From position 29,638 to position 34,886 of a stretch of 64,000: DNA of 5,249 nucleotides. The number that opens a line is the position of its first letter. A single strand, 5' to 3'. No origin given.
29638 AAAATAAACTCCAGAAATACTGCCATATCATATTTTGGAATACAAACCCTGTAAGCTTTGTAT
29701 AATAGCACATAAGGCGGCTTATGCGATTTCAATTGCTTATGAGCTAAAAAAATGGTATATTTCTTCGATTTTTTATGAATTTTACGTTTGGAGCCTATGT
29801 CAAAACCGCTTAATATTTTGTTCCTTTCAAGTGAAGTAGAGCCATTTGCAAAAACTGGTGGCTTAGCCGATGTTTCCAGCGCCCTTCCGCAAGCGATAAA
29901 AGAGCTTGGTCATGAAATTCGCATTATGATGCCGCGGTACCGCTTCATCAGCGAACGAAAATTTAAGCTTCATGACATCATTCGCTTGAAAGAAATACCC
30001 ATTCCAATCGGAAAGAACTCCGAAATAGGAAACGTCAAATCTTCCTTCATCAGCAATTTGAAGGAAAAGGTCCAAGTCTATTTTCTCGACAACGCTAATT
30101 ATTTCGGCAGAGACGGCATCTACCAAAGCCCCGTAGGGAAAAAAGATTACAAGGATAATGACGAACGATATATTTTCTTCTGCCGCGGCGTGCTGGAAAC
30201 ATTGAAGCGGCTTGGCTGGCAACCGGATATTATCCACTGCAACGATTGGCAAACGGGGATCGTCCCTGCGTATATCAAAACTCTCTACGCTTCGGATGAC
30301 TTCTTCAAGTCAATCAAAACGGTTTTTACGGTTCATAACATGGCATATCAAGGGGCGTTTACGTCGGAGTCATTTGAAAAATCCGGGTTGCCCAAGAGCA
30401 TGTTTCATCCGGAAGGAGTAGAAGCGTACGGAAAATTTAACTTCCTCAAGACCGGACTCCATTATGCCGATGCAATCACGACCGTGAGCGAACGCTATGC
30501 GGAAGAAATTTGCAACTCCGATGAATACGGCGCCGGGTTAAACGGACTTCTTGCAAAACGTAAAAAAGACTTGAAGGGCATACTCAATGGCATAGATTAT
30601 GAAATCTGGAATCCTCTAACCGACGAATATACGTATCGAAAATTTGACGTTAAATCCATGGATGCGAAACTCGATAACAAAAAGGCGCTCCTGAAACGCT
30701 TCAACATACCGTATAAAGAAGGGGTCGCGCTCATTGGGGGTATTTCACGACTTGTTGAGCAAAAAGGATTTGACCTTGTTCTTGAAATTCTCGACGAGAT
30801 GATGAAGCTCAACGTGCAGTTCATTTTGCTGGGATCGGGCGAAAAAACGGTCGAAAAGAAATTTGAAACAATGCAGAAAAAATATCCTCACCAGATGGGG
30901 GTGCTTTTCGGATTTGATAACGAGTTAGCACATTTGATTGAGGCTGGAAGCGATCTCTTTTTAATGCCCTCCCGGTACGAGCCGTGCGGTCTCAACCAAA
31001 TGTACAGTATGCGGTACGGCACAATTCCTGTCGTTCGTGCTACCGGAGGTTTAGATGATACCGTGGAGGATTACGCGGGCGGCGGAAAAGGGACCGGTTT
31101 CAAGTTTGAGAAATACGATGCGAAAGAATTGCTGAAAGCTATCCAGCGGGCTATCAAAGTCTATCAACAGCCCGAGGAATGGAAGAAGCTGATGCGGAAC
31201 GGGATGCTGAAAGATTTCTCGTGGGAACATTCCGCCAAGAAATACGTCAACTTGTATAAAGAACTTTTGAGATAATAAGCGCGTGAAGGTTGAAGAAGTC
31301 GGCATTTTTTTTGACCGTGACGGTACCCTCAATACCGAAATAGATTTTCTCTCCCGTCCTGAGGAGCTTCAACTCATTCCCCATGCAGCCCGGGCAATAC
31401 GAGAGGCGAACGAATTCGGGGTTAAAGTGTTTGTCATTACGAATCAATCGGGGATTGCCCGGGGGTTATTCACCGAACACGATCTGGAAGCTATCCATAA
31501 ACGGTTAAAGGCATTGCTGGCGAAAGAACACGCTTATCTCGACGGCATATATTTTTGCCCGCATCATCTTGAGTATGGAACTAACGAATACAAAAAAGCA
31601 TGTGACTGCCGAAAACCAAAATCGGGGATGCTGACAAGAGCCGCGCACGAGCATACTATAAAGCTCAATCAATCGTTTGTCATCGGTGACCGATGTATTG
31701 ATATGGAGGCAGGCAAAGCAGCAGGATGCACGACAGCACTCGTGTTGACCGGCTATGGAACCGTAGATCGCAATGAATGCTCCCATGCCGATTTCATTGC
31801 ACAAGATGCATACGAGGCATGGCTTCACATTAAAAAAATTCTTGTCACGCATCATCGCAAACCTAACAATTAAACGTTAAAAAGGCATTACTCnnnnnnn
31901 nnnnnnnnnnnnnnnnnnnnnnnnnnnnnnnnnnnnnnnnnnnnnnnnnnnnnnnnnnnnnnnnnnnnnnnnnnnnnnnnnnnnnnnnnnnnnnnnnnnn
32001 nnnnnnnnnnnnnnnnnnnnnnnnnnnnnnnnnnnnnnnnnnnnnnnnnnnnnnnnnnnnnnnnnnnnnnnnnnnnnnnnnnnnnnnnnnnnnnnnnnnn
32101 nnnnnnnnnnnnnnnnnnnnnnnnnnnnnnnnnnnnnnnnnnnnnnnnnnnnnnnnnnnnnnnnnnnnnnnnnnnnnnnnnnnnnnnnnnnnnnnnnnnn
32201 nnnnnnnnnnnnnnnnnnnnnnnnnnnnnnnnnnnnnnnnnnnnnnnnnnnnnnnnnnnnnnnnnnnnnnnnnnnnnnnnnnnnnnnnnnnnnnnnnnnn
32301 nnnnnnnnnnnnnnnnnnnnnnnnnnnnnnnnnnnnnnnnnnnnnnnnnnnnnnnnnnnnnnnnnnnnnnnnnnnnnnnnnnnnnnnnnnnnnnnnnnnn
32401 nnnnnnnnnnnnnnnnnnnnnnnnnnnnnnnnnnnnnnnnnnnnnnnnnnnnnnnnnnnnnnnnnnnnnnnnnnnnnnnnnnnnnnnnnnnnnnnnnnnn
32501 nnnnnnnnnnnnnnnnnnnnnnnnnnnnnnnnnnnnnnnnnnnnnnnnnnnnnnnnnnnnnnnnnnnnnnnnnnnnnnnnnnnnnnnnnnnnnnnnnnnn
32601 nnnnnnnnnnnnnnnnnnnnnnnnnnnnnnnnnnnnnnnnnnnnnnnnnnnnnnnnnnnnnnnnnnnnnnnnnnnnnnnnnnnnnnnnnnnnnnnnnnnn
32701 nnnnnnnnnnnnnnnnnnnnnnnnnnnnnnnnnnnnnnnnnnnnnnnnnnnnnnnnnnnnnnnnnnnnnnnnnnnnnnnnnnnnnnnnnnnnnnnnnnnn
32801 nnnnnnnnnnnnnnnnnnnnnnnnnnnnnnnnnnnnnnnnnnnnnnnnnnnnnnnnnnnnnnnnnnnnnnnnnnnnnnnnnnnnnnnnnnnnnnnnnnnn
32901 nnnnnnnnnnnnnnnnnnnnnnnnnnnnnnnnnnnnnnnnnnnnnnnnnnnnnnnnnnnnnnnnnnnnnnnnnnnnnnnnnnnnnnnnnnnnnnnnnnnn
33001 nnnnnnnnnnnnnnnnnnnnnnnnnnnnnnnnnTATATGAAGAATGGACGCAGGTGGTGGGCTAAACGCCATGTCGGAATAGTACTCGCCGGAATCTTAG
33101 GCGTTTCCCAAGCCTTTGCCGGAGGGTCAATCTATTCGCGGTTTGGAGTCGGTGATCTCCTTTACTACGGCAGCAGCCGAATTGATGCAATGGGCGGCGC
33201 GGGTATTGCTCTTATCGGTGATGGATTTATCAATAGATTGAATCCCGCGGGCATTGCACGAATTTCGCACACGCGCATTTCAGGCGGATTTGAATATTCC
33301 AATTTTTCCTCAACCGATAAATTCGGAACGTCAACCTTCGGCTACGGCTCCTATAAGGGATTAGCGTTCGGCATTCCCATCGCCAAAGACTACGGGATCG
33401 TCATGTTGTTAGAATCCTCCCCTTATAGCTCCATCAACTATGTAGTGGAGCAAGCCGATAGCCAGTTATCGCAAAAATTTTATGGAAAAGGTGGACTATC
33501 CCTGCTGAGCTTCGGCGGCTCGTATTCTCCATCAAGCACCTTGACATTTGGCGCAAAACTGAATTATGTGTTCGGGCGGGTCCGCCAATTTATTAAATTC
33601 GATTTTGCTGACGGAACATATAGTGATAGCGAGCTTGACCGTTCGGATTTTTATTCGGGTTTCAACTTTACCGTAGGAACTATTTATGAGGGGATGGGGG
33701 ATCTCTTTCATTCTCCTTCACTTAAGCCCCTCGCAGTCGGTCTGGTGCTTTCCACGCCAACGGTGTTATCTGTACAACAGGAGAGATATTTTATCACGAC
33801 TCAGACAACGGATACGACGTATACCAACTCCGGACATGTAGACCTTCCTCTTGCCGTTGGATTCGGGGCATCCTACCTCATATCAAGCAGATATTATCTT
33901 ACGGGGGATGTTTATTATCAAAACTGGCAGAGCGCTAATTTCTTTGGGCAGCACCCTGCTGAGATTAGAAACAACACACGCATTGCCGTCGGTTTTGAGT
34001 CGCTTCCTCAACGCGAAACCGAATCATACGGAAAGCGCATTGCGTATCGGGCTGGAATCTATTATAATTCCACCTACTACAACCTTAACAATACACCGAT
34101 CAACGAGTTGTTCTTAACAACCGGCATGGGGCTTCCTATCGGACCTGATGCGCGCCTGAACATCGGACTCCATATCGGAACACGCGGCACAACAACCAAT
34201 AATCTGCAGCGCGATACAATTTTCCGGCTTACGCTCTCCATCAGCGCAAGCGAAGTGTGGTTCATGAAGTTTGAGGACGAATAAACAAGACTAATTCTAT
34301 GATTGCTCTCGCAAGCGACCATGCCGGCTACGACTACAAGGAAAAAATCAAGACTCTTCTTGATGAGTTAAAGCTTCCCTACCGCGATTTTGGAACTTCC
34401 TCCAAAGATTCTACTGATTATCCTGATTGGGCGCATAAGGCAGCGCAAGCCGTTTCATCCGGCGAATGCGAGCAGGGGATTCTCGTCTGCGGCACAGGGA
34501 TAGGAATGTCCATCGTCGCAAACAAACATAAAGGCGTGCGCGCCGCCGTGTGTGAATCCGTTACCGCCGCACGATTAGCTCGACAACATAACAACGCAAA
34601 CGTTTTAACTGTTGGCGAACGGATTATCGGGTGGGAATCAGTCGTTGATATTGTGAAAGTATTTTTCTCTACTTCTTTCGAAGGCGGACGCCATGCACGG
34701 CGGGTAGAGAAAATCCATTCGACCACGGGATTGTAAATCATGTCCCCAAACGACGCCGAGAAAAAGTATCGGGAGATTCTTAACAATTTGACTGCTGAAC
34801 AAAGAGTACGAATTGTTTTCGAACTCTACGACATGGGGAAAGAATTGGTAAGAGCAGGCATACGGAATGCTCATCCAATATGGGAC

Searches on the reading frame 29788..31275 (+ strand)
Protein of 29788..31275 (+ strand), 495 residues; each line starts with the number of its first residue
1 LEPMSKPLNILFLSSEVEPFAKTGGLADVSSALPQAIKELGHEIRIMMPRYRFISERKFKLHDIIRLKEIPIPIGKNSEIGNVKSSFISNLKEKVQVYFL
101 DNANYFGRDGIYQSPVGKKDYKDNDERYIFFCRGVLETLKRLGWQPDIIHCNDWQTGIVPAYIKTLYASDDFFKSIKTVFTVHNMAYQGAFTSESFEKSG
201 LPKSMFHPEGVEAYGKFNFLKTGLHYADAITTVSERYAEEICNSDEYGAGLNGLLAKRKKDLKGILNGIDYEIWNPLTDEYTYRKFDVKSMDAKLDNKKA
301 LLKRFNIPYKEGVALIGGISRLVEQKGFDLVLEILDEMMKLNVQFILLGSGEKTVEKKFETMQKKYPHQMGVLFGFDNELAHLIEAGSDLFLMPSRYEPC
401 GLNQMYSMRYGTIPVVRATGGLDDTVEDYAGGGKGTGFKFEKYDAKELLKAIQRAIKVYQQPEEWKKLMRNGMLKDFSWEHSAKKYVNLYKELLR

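Call 22: search_protein_families(library=pfam, proteins=[window:29788-31275:+], max_evalue=0.00001)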
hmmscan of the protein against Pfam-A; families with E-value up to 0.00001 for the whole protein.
window:29788-31275:+ (495 aa): 4 families
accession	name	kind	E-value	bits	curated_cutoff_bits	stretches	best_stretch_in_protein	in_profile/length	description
PF08323.17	Glyco_transf_5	-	9.3e-90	300.9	22.7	1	9-256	1-238/239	Starch synthase catalytic domain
PF00534.26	Glycos_transf_1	-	2.1e-20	73.4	26.4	1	307-467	9-167/172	Glycosyl transferases group 1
PF13692.12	Glyco_trans_1_4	-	2.8e-12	47.5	27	1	316-456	4-140/142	Glycosyl transferases group 1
PF13439.12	Glyco_transf_4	-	1.1e-09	38.9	28.5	1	126-243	55-150/170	Glycosyltransferase Family 4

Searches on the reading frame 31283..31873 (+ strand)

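Call 22: search_protein_families(library=pfam, proteins=[window:31283-31873:+], max_evalue=0.00001)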
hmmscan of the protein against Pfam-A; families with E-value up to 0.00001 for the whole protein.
window:31283-31873:+ (196 aa): 4 families
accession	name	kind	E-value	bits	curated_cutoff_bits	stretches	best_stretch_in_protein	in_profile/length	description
PF13242.12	Hydrolase_like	-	4.6e-14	52.5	22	1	109-178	2-74/75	HAD-hyrolase-like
PF13419.12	HAD_2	-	3.4e-08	34.3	23.8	0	109-154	133-178/178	Haloacid dehalogenase-like hydrolase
PF00702.32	Hydrolase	-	7.5e-08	33.4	26.4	1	26-148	94-191/191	haloacid dehalogenase-like hydrolase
PF08645.17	PNK3P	-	1e-07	32.3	22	1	9-137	4-126/161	Polynucleotide kinase 3 phosphatase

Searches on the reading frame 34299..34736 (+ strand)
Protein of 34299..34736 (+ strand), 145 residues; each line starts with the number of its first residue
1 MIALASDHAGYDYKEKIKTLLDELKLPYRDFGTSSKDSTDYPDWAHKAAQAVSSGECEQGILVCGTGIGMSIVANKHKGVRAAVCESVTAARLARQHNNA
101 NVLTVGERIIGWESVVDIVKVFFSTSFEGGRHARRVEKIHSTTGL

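Call 23: search_protein_families(library=pfam, proteins=[window:34299-34736:+], max_evalue=0.000001)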
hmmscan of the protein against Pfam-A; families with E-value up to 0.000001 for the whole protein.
window:34299-34736:+ (145 aa): 1 family
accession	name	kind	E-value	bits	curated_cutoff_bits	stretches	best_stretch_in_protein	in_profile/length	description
PF02502.23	LacAB_rpiB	-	4e-58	195.7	24.7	1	2-139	1-138/138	Ribose/Galactose Isomerase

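Call 53: find_encoding_contigs(protein=window:34299-34736:+, flank=5000, max_places=6)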
Protein window:34299-34736:+ (145 aa): no gene with exactly this product is on record in the collection.
